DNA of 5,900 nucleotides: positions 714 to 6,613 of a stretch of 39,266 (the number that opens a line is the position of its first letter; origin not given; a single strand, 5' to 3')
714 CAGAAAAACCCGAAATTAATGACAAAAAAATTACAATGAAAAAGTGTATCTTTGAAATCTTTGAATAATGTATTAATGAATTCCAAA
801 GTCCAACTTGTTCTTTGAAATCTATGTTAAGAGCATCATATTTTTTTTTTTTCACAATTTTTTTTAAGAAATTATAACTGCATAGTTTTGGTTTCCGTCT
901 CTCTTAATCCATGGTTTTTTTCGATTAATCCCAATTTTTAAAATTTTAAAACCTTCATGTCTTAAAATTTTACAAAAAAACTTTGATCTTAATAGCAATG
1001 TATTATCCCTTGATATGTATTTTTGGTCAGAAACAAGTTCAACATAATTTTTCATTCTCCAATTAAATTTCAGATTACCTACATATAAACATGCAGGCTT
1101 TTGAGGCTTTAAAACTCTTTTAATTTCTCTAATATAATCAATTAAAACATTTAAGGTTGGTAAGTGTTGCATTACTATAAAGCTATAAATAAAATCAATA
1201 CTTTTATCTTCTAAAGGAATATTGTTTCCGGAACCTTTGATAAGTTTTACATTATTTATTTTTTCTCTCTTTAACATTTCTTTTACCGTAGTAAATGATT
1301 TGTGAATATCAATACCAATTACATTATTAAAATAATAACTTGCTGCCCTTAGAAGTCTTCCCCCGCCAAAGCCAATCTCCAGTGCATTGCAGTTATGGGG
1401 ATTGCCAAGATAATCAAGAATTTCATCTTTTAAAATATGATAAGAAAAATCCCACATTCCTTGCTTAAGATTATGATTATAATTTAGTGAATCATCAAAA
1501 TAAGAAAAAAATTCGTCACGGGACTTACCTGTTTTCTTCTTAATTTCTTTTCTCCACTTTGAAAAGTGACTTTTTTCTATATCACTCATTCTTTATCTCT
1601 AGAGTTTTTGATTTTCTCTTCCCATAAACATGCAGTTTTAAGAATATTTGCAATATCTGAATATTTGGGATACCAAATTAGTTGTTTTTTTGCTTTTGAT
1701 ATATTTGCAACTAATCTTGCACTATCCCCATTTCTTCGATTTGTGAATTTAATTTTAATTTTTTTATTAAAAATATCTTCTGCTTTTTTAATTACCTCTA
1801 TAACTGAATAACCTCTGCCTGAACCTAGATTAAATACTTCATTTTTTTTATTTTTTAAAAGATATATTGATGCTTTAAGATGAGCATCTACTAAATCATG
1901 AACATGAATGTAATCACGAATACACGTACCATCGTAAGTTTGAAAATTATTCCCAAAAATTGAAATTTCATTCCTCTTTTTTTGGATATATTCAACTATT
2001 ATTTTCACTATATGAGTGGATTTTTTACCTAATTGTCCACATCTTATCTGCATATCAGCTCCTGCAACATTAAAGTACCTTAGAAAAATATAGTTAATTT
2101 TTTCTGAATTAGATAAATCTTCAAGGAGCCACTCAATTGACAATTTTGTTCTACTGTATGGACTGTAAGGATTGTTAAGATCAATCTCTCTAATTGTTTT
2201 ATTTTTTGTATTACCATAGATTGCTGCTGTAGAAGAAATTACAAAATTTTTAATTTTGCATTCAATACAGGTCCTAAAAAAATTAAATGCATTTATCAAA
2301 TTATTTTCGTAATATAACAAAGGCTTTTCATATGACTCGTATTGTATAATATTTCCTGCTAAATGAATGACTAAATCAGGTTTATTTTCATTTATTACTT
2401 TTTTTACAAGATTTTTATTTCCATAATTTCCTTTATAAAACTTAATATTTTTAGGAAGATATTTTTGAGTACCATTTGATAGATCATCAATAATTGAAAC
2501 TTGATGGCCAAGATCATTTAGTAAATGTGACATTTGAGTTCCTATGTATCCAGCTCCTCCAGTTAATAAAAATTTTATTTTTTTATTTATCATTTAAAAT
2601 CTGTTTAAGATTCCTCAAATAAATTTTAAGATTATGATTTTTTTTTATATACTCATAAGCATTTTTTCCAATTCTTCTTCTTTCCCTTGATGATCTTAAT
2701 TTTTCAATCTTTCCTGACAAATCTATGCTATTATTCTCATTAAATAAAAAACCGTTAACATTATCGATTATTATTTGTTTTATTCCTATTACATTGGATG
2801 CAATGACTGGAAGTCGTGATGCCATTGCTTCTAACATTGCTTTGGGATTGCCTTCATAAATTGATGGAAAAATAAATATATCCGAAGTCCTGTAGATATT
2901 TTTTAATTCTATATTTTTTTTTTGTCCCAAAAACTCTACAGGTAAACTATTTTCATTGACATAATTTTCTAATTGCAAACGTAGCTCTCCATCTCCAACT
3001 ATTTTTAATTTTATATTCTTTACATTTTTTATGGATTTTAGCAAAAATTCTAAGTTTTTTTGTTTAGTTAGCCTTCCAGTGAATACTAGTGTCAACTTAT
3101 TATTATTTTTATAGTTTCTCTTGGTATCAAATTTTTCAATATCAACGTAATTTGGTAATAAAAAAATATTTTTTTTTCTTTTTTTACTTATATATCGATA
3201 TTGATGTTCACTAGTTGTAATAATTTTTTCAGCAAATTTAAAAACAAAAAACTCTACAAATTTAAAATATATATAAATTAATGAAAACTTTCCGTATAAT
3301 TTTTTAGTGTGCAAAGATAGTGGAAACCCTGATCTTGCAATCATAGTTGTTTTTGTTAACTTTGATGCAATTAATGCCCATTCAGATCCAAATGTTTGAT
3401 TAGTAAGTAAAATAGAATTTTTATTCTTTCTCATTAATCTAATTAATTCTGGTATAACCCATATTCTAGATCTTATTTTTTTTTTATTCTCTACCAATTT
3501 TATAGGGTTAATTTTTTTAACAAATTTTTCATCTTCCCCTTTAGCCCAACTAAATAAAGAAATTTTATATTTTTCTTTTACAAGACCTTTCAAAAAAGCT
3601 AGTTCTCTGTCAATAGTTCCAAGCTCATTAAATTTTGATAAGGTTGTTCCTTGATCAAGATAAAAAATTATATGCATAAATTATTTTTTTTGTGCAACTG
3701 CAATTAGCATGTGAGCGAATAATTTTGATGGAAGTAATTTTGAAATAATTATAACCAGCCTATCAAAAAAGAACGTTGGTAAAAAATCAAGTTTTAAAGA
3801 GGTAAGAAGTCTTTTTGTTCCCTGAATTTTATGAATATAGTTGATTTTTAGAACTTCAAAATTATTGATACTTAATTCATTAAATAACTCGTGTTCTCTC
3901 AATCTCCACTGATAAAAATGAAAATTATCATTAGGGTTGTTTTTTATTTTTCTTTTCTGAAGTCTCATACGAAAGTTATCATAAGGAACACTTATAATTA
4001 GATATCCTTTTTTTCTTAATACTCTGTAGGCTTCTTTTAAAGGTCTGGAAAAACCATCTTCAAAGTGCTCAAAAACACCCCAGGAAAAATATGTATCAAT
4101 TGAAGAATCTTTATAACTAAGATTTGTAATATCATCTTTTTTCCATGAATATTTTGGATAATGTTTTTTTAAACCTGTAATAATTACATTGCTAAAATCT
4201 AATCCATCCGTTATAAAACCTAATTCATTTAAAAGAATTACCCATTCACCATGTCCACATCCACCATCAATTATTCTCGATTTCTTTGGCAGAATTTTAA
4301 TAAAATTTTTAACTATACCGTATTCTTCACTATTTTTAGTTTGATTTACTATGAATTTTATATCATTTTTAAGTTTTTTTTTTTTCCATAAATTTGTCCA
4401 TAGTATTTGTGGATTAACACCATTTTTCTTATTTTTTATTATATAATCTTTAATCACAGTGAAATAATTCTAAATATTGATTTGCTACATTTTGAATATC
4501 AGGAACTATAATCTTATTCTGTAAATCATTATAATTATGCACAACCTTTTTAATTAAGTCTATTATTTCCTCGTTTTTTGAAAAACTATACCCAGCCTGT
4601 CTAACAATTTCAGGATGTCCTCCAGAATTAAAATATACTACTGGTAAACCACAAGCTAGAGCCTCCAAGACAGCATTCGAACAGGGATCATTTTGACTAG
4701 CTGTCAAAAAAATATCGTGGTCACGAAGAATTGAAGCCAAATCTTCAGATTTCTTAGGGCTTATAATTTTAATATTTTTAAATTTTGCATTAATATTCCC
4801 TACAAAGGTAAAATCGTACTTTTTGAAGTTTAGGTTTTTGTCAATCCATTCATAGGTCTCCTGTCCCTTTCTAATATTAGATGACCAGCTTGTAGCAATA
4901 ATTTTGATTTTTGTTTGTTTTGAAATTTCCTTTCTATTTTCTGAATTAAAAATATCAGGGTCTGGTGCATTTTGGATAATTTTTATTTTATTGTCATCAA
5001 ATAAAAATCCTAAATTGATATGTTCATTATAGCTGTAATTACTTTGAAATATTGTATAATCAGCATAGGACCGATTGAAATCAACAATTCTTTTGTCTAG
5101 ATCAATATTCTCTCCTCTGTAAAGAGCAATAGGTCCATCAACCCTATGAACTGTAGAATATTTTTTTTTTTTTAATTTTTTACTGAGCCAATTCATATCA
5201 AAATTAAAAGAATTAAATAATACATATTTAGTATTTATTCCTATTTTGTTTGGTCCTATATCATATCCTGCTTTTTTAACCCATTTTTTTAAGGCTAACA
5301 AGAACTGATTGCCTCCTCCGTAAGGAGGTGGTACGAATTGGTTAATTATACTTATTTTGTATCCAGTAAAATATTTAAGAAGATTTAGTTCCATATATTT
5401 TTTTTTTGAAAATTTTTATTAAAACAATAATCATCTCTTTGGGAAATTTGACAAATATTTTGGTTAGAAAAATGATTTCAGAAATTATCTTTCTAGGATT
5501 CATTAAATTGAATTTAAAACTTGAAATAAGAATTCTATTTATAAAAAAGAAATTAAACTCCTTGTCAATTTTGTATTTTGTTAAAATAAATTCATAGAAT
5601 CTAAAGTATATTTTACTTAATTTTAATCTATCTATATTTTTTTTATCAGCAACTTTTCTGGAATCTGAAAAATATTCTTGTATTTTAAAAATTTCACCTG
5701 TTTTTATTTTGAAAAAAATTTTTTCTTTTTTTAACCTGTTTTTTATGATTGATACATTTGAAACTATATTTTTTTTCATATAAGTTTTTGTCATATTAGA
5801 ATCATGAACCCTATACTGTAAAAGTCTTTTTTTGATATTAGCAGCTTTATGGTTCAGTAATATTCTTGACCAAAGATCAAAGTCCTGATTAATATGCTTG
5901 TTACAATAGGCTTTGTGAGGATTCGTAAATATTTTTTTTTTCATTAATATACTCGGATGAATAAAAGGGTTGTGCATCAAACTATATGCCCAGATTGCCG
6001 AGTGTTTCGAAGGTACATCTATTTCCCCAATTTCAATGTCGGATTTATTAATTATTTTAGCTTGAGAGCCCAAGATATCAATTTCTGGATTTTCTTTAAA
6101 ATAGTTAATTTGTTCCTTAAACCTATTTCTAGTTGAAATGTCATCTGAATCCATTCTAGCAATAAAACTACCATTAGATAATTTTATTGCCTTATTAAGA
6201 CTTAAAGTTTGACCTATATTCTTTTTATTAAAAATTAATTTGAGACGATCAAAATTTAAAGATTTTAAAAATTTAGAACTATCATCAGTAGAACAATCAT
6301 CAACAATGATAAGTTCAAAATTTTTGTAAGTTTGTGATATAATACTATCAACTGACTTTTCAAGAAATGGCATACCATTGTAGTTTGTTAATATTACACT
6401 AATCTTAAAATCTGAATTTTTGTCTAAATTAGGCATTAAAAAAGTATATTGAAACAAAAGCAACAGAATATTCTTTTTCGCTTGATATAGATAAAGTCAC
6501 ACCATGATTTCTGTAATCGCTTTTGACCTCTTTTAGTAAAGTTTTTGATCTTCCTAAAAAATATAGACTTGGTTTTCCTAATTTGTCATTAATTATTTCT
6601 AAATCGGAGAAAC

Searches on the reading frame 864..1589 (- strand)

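Call 35: search_protein_families(library=pfam, proteins=[window:864-1589:-], max_evalue=0.001)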
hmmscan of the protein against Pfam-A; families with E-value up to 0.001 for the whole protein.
window:864-1589:- (241 aa): 6 families
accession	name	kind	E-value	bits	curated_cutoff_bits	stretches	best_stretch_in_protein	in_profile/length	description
PF08241.18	Methyltransf_11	-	2.6e-16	60.4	21.2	1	70-163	1-90/95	Methyltransferase domain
PF13649.12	Methyltransf_25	-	2.5e-13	51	27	1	70-162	2-95/97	Methyltransferase domain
PF13847.12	Methyltransf_31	-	6.3e-09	36.1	27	1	66-164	4-105/145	Methyltransferase domain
PF08242.18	Methyltransf_12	-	1.2e-08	36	30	1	70-162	1-94/98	Methyltransferase domain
PF13489.12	Methyltransf_23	-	2.2e-06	27.9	27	1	51-164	7-112/164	Methyltransferase domain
PF01209.24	Ubie_methyltran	-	0.0009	19.1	20.1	0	54-162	36-145/233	ubiE/COQ5 methyltransferase family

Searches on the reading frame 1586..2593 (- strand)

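Call 35: search_protein_families(library=pfam, proteins=[window:1586-2593:-], max_evalue=0.001)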
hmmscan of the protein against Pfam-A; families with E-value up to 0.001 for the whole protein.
window:1586-2593:- (335 aa): 6 families
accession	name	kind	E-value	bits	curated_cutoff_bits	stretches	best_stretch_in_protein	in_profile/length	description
PF01370.27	Epimerase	-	5e-48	164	20.9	1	9-257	2-240/240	NAD dependent epimerase/dehydratase family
PF16363.11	GDP_Man_Dehyd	-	3.8e-44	151.9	27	1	9-312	1-324/332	GDP-mannose 4,6 dehydratase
PF01073.25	3Beta_HSD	-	1.9e-10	40.7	22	1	10-253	2-240/280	3-beta hydroxysteroid dehydrogenase/isomerase family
PF04321.23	RmlD_sub_bind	-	6.7e-10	38.9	27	1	7-159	2-138/287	RmlD substrate binding domain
PF02719.21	Polysacc_synt_2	-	3.7e-08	33.3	20.2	1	9-179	2-174/293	Polysaccharide biosynthesis protein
PF07993.18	NAD_binding_4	-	0.0004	20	20.1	0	70-182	87-210/258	Male sterility protein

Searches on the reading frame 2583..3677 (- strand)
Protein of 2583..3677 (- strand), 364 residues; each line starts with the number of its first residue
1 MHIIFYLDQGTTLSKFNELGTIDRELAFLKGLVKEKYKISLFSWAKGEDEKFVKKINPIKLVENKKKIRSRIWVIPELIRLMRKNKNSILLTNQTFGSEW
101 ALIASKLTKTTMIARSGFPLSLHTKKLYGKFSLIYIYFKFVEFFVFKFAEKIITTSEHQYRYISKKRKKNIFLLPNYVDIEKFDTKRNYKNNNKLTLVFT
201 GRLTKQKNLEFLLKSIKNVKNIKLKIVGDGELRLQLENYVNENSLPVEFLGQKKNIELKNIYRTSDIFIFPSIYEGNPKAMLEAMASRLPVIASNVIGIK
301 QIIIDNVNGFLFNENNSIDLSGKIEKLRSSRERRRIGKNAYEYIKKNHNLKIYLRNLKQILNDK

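Call 35: search_protein_families(library=pfam, proteins=[window:2583-3677:-], max_evalue=0.001)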
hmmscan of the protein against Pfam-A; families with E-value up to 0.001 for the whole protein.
window:2583-3677:- (364 aa): 7 families
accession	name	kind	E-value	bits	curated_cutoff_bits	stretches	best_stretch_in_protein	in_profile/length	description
PF00534.26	Glycos_transf_1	-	7.2e-36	123.7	26.4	1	185-342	6-171/172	Glycosyl transferases group 1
PF13692.12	Glyco_trans_1_4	-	1.4e-30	106.8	27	1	196-327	3-139/142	Glycosyl transferases group 1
PF13439.12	Glyco_transf_4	-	4.2e-07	30.6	28.5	1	28-182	11-170/170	Glycosyltransferase Family 4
PF20706.3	GT4-conflict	-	1.5e-06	27.9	26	1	173-309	176-326/385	Family 4 Glycosyltransferase in conflict systems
PF13524.12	Glyco_trans_1_2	-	2.2e-06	28.1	25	1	210-351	3-136/144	Glycosyl transferase-like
PF16344.10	FecR_C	-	0.00024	21.5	24.4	1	183-229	20-66/70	FecR, C-terminal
PF13477.12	Glyco_trans_4_2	-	0.00027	21.6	23.4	1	28-156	16-139/139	Glycosyl transferase 4-like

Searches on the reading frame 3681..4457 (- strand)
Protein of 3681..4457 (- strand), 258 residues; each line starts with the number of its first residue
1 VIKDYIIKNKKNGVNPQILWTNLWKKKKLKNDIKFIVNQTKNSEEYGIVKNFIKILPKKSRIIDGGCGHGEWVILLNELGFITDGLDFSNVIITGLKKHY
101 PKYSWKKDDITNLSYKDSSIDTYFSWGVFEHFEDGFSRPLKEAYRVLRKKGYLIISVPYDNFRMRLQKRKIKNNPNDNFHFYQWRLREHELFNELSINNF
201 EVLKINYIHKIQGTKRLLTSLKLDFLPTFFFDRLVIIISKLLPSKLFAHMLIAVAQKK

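Call 35: search_protein_families(library=pfam, proteins=[window:3681-4457:-], max_evalue=0.001)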
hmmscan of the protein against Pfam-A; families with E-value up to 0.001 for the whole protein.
window:3681-4457:- (258 aa): 5 families
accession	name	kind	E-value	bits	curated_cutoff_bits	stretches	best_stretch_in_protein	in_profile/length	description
PF08241.18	Methyltransf_11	-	1.2e-13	51.9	21.2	1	64-155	2-95/95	Methyltransferase domain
PF13489.12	Methyltransf_23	-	9.5e-13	48.6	27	1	52-202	16-161/164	Methyltransferase domain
PF13649.12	Methyltransf_25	-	1.1e-12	48.9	27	1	62-151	1-97/97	Methyltransferase domain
PF13847.12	Methyltransf_31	-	1.3e-10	41.6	27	1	58-178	3-129/145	Methyltransferase domain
PF08242.18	Methyltransf_12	-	7.6e-06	27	30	1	64-153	2-98/98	Methyltransferase domain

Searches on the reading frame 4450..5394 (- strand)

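Call 35: search_protein_families(library=pfam, proteins=[window:4450-5394:-], max_evalue=0.001)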
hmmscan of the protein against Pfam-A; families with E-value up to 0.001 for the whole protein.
window:4450-5394:- (314 aa): 3 families
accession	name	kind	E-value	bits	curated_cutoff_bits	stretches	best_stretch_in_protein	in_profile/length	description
PF00534.26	Glycos_transf_1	-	1.4e-13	51.2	26.4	1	206-294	73-164/172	Glycosyl transferases group 1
PF13692.12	Glyco_trans_1_4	-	2.8e-12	47.5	27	1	210-285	61-137/142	Glycosyl transferases group 1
PF13524.12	Glyco_trans_1_2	-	1.5e-05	25.4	25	1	188-286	12-113/144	Glycosyl transferase-like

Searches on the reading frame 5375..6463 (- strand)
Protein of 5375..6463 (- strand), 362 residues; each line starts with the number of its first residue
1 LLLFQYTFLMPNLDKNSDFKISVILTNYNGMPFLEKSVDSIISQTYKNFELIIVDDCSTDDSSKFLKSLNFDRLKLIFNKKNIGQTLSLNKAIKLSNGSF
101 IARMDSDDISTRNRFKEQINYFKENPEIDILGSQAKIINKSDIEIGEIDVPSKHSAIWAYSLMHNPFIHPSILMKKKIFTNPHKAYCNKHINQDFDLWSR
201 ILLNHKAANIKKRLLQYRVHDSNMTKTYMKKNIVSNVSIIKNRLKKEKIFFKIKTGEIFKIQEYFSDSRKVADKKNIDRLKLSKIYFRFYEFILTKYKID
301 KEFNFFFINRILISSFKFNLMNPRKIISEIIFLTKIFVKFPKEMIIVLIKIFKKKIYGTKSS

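Call 35: search_protein_families(library=pfam, proteins=[window:5375-6463:-], max_evalue=0.001)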
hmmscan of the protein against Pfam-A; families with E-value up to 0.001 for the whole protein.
window:5375-6463:- (362 aa): 3 families
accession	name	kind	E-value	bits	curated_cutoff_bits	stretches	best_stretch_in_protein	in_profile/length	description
PF00535.33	Glycos_transf_2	-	1.2e-27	97.3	23.3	1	22-143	1-124/168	Glycosyl transferase family 2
PF13641.12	Glyco_tranf_2_3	-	3.4e-09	37.5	27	1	21-133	3-121/230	Glycosyltransferase like family 2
PF10111.15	Glyco_tranf_2_2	-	1e-07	32.2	27.3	1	25-226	6-224/276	Glycosyltransferase like family 2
